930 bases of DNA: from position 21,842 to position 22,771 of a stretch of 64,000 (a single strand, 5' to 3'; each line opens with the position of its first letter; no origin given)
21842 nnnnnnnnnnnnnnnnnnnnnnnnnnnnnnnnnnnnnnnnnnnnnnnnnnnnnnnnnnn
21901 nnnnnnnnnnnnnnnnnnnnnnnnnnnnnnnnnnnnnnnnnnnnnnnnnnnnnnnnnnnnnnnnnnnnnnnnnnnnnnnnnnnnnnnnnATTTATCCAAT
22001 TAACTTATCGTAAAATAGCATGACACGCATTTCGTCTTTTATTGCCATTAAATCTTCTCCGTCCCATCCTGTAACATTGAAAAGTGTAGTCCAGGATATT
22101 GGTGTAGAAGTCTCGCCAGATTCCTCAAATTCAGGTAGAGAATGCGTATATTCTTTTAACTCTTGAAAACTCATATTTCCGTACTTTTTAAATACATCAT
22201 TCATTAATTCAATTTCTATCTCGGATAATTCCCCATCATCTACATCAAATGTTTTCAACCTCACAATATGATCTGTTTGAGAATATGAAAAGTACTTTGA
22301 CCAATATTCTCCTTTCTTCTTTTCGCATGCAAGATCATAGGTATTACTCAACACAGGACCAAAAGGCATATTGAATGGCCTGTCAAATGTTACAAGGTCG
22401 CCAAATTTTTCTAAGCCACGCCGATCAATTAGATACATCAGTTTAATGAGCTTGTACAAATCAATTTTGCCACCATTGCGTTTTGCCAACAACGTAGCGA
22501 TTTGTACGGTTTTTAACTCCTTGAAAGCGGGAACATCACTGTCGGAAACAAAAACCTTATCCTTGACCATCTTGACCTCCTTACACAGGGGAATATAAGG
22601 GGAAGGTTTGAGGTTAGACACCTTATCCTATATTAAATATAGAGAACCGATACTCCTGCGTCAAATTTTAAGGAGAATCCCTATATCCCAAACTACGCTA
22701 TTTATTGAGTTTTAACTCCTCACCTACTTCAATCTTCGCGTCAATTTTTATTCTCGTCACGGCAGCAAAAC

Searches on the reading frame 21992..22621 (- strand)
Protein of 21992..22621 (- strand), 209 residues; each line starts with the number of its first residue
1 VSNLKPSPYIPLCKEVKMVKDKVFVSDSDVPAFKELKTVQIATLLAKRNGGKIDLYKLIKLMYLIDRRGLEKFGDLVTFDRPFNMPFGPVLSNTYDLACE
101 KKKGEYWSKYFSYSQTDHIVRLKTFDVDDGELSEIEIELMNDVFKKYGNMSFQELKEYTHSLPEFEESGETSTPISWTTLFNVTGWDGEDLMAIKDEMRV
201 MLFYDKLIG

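Call 3: search_protein_families(library=pfam, proteins=[window:21992-22621:-], max_evalue=1)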
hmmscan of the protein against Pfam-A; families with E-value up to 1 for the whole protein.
window:21992-22621:- (209 aa): 1 family
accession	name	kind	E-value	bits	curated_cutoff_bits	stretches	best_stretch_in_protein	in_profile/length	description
PF13274.11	SocA_Panacea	-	2.4e-18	67.5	25.7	1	58-163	1-110/113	Antitoxin SocA-like, Panacea domain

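Call 9: search_protein_families(library=ncbifam, proteins=[window:21992-22621:-], max_evalue=1)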
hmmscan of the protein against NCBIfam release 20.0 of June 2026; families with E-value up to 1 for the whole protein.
window:21992-22621:- (209 aa): 0 families

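Call 77: search_protein_families(library=padloc, proteins=[window:21992-22570:-], max_evalue=0.01)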
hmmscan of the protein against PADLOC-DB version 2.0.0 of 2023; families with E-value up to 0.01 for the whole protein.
window:21992-22570:- (192 aa): 0 families
